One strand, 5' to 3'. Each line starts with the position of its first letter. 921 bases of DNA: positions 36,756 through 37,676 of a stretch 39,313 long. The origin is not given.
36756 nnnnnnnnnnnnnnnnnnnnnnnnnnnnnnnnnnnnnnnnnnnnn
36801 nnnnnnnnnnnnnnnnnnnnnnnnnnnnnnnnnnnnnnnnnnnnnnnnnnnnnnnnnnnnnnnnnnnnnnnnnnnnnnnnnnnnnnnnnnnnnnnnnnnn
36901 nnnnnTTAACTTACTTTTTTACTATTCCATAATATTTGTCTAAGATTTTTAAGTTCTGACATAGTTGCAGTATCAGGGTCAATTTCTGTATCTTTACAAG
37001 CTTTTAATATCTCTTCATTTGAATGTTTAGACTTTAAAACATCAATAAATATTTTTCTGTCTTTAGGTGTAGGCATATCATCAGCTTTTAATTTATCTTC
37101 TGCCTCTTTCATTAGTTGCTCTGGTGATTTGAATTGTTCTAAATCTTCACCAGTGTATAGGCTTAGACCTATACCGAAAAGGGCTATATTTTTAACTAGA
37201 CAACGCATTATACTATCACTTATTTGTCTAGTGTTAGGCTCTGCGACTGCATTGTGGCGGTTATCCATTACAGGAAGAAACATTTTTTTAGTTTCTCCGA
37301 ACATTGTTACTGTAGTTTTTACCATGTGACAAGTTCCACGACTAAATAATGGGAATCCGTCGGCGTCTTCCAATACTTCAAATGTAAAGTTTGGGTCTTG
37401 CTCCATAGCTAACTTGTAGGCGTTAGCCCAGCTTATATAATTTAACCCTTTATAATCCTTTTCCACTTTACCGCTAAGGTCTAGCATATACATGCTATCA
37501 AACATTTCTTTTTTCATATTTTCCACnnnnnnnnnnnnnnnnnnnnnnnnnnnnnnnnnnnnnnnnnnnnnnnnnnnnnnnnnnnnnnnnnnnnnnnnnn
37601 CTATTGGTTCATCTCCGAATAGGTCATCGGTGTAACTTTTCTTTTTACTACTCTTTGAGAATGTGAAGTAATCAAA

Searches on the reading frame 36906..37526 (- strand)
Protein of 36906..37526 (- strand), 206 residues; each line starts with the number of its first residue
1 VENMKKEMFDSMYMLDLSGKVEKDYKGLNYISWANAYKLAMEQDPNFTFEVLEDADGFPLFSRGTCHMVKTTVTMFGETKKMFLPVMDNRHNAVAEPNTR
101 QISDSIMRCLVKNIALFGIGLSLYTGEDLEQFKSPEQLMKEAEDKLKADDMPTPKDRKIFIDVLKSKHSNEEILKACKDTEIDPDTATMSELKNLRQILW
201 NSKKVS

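Call 12: search_protein_families(library=pfam, proteins=[window:36906-37526:-], max_evalue=0.01)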
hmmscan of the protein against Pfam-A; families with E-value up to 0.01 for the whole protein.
window:36906-37526:- (206 aa): 1 family
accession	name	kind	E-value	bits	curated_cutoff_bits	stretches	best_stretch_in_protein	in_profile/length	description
PF06378.16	SSAP_Sak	-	3.1e-31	108.4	22.3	1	8-144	2-142/152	Sak Single Strand Annealing Protein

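Call 13: search_protein_families(library=phrogs, proteins=[window:36906-37526:-], max_evalue=0.01)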
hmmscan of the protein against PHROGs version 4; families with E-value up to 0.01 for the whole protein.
window:36906-37526:- (206 aa): 4 families
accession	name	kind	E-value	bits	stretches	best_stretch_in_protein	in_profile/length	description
phrog_8492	-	DNA, RNA and nucleotide metabolism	2.1e-34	120.3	1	1-162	15-188/269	Sak-like ssDNA annealing protein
phrog_659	-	DNA, RNA and nucleotide metabolism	2.8e-34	119.5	1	5-175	3-181/205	Sak-like ssDNA annealing protein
phrog_21418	-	unknown function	3.4e-10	40.9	1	28-189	25-192/224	-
phrog_3290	-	DNA, RNA and nucleotide metabolism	0.00045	21.1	1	19-156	22-131/192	single strand annealing protein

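Call 39: find_homologous_proteins(query=window:36906-37526:-, max_evalue=1e-20)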
Query window:36906-37526:- (206 aa): 266 proteins with E <= 1e-20 among 382 candidates; the best 120 are listed.
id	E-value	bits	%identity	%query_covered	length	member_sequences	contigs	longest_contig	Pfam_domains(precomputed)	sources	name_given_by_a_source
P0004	7.6e-130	448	99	99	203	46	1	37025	PF06378.17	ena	-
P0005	1.3e-117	408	89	99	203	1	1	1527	PF06378.17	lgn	-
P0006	1.7e-116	405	88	99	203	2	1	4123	PF06378.17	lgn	-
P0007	2.5e-111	388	87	99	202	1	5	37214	PF06378.17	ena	-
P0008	3.8e-111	387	87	99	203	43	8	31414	PF06378.17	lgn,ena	-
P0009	2.8e-109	381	85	99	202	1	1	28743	PF06378.17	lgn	-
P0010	1.1e-98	346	76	99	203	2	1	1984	PF06378.17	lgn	-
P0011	2.1e-93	329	73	99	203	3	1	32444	PF06378.17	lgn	-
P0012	1.2e-77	278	69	97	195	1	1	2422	PF06378.17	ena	-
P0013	9.3e-76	272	66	97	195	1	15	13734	PF06378.17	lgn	-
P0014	6.5e-75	269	62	95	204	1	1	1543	PF28025.1,PF06378.17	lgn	-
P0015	2.8e-71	257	65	97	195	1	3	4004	PF06378.17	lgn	-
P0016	9.7e-71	255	64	97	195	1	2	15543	PF06378.17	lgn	-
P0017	4.6e-70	253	63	97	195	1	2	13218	PF06378.17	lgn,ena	-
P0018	7.5e-70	252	63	97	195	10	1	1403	PF06378.17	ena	-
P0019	8.5e-70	252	63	97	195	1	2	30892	PF06378.17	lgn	-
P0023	2.8e-68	247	62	97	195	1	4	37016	PF06378.17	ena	-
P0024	2.1e-67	244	60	97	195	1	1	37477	PF06378.17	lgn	-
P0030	1.3e-62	229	55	97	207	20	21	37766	PF06378.17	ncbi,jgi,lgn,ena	jgi:hypothetical protein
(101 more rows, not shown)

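Call 40: find_encoding_contigs(protein=P0011, flank=4000, max_places=2)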
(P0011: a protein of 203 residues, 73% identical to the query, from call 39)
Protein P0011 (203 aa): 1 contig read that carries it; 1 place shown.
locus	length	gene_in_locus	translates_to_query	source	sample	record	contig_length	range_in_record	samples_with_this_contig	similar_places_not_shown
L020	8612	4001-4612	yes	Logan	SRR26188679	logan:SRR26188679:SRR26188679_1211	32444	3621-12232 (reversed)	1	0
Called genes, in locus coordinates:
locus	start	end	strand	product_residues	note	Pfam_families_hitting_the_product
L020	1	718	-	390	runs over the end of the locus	PF04471:Mrr_cat, PF13156:Mrr_cat_2 (weak)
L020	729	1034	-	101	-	PF09048:Cro (weak), PF12844:HTH_19 (weak), PF16509:KORA (faint), PF01381:HTH_3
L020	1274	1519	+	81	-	-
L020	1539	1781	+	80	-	-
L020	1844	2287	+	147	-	-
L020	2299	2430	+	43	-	-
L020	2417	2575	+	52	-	-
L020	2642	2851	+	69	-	-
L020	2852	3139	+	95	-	-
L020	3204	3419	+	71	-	-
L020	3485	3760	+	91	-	-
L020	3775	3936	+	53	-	-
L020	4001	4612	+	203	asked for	PF06378:SSAP_Sak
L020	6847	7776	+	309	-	PF01051:Rep3_N, PF21205:Rep3_C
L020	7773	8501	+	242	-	PF01656:CbiA, PF02374:ArsA_ATPase (weak), PF09140:MipZ, PF13614:AAA_31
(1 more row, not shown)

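Call 41: find_encoding_contigs(protein=P0023, flank=4000, max_places=2)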
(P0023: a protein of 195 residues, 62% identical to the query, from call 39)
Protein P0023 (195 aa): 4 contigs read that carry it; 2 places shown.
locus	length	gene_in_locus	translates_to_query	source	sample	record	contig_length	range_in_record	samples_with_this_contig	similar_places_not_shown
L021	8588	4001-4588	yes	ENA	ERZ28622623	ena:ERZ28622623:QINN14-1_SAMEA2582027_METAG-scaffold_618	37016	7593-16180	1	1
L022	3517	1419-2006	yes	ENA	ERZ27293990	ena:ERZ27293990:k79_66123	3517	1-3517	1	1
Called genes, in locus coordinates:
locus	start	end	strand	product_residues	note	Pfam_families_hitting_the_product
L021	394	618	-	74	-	PF13443:HTH_26 (weak), PF01381:HTH_3 (faint)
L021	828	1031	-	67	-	-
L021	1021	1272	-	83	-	-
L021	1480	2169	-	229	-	-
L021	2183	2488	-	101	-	-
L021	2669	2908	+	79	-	-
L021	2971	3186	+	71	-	-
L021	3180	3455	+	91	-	-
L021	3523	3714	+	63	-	-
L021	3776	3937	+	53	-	-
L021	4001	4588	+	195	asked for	PF06378:SSAP_Sak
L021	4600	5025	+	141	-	-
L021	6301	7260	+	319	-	PF01051:Rep3_N, PF21205:Rep3_C (weak)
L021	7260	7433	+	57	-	-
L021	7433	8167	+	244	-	PF01656:CbiA, PF06564:CBP_BcsQ (weak), PF09140:MipZ (weak), PF13614:AAA_31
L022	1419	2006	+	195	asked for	PF06378:SSAP_Sak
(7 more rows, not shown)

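Call 42: find_encoding_contigs(protein=P0030, flank=4000, max_places=4)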
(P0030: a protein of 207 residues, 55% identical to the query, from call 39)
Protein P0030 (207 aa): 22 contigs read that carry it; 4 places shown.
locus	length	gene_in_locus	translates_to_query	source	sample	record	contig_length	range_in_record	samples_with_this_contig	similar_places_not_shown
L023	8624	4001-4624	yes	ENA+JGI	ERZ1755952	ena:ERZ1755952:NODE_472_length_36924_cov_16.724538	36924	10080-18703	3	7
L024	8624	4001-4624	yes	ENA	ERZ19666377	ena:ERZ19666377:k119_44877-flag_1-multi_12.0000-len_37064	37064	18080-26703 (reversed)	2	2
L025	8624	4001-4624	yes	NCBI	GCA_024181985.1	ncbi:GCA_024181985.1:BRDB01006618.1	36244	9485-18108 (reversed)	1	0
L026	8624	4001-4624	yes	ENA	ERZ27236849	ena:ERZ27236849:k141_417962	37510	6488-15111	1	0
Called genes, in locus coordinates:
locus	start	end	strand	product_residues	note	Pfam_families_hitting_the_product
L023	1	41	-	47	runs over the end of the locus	-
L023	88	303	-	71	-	-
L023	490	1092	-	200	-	-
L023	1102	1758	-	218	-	PF12844:HTH_19 (weak), PF00717:Peptidase_S24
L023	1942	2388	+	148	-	PF00226:DnaJ (weak)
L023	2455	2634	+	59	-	-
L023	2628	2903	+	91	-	-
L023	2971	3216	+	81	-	-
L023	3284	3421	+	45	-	-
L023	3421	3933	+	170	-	PF05565:Sipho_Gp157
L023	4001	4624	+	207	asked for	PF06378:SSAP_Sak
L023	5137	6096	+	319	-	PF01051:Rep3_N, PF21205:Rep3_C (weak)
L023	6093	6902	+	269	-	PF00142:Fer4_NifH (faint), PF01656:CbiA, PF02374:ArsA_ATPase, PF09140:MipZ (faint), PF13614:AAA_31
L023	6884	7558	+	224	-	-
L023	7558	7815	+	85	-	-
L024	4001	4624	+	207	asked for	PF06378:SSAP_Sak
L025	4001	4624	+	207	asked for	PF06378:SSAP_Sak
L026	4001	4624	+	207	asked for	PF06378:SSAP_Sak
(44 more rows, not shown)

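Call 43: find_encoding_contigs(protein=P0024, flank=4000, max_places=2)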
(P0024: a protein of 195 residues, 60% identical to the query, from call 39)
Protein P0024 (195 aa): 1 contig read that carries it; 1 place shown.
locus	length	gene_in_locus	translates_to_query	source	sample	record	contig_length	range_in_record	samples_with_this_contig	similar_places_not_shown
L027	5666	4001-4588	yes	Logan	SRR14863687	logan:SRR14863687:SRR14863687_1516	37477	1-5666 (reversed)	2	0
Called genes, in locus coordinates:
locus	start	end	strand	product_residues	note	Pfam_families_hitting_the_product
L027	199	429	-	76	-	PF01381:HTH_3 (faint), PF13443:HTH_26 (weak)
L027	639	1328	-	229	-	-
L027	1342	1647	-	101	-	-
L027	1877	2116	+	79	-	-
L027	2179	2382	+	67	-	-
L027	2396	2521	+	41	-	-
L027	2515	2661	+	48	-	-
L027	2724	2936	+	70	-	-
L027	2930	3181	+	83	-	-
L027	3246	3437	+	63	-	-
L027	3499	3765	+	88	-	-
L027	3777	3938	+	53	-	-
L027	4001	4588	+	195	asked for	PF06378:SSAP_Sak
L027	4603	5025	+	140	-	-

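Call 55: find_encoding_contigs(protein=P0008, flank=3000, max_places=8)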
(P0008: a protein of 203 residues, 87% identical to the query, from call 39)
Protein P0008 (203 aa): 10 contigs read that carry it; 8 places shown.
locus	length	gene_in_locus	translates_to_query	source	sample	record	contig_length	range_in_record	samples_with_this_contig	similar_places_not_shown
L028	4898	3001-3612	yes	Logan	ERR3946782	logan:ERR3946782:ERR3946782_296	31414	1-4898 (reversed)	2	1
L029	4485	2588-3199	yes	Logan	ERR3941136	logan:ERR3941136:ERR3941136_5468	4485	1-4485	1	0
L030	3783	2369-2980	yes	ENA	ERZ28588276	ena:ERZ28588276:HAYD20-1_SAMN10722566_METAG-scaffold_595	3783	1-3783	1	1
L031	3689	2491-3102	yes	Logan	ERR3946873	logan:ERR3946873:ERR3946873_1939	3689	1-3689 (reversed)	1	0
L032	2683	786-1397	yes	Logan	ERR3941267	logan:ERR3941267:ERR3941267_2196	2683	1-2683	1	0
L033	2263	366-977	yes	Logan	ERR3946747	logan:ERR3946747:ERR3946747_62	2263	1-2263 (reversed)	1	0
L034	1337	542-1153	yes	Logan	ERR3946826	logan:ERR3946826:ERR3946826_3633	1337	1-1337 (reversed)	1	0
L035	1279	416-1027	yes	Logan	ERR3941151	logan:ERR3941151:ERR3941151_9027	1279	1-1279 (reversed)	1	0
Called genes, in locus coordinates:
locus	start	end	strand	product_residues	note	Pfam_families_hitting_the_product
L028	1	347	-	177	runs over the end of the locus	-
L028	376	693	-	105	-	PF12844:HTH_19 (weak), PF01381:HTH_3, PF13443:HTH_26 (faint)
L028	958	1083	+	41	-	-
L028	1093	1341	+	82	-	-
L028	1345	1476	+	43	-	-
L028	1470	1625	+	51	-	-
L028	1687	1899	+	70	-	-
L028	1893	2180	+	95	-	-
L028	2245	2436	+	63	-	-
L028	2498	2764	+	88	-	-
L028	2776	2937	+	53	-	-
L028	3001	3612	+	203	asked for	PF06378:SSAP_Sak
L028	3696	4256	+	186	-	-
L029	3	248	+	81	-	?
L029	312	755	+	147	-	-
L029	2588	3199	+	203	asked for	PF06378:SSAP_Sak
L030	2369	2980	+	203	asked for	PF06378:SSAP_Sak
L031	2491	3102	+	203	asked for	PF06378:SSAP_Sak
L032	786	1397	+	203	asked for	PF06378:SSAP_Sak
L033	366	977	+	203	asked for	PF06378:SSAP_Sak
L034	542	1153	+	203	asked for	PF06378:SSAP_Sak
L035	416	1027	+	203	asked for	PF06378:SSAP_Sak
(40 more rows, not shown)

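Call 56: find_encoding_contigs(protein=P0019, flank=3000, max_places=4)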
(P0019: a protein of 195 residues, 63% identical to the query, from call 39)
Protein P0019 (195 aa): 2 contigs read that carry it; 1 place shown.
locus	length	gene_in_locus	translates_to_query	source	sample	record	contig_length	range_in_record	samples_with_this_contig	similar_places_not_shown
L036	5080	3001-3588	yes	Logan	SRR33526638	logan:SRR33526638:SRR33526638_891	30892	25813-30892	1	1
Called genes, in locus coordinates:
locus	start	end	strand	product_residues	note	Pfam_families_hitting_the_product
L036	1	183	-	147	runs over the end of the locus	-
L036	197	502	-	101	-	PF12844:HTH_19 (weak), PF01381:HTH_3 (weak)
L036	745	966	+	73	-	-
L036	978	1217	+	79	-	-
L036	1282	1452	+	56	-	-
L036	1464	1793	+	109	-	-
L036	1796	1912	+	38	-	-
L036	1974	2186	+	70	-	-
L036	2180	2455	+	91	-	-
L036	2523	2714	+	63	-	-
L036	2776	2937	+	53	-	-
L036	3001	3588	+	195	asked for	PF06378:SSAP_Sak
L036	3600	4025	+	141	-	-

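Call 96: find_encoding_contigs(protein=P0007, flank=2500, max_places=5)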
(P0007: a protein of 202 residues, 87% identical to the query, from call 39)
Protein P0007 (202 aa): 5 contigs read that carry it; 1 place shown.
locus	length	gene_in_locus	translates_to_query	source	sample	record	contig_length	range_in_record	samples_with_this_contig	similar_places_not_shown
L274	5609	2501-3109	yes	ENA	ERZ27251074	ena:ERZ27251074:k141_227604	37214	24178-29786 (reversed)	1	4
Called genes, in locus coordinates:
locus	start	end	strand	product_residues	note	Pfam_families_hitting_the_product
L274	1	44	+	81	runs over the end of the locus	-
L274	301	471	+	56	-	-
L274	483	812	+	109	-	-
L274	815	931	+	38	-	-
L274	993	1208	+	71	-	-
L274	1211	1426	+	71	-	-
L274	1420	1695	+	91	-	-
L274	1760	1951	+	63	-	-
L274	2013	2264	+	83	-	-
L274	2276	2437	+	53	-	-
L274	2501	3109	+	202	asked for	PF06378:SSAP_Sak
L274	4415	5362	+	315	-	PF01051:Rep3_N, PF21205:Rep3_C (weak)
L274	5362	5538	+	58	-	-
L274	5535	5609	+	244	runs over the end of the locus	PF01656:CbiA, PF06564:CBP_BcsQ (weak), PF09140:MipZ (weak), PF13614:AAA_31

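Call 97: find_encoding_contigs(protein=P0013, flank=2500, max_places=6)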
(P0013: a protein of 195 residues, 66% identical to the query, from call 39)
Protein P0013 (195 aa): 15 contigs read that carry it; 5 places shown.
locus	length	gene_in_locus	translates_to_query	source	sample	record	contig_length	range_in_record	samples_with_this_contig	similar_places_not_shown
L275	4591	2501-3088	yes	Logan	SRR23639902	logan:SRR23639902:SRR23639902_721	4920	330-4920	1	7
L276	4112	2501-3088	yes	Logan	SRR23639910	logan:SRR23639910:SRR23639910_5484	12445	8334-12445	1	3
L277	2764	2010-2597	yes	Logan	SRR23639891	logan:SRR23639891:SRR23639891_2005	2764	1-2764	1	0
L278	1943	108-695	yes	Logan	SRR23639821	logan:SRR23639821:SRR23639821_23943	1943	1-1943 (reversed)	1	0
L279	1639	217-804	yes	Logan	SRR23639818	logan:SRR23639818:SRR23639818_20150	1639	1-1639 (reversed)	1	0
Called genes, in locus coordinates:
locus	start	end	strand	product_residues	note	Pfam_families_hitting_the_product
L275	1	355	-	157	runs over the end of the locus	-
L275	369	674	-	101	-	PF01381:HTH_3, PF09048:Cro (weak), PF12844:HTH_19 (weak), PF13443:HTH_26 (weak)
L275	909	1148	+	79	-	-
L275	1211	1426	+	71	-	-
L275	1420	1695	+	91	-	-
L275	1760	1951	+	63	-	-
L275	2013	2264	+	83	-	-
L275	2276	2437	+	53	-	-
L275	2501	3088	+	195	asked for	PF06378:SSAP_Sak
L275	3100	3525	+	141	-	-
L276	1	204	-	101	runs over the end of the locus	PF12844:HTH_19, PF13412:HTH_24 (faint), PF01381:HTH_3, PF04545:Sigma70_r4 (weak)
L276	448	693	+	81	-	-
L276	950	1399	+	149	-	-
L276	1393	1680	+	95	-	-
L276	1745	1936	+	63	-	-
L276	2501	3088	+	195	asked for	PF06378:SSAP_Sak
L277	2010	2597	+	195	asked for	PF06378:SSAP_Sak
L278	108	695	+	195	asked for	PF06378:SSAP_Sak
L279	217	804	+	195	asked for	PF06378:SSAP_Sak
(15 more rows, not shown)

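Call 98: find_encoding_contigs(protein=P0009, flank=2500, max_places=3)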
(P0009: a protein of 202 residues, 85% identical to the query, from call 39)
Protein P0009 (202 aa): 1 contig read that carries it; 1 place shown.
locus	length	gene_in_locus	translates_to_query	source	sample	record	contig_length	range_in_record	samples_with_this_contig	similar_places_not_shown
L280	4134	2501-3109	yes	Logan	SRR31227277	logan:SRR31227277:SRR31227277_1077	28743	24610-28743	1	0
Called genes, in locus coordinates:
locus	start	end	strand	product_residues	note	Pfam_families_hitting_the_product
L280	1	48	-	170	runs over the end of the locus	-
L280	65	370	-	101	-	PF01381:HTH_3, PF09048:Cro (weak), PF12844:HTH_19 (weak), PF13443:HTH_26 (weak)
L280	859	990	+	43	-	-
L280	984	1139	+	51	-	-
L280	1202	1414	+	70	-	-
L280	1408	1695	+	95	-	-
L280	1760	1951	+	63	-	-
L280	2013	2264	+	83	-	-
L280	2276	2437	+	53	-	-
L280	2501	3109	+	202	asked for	PF06378:SSAP_Sak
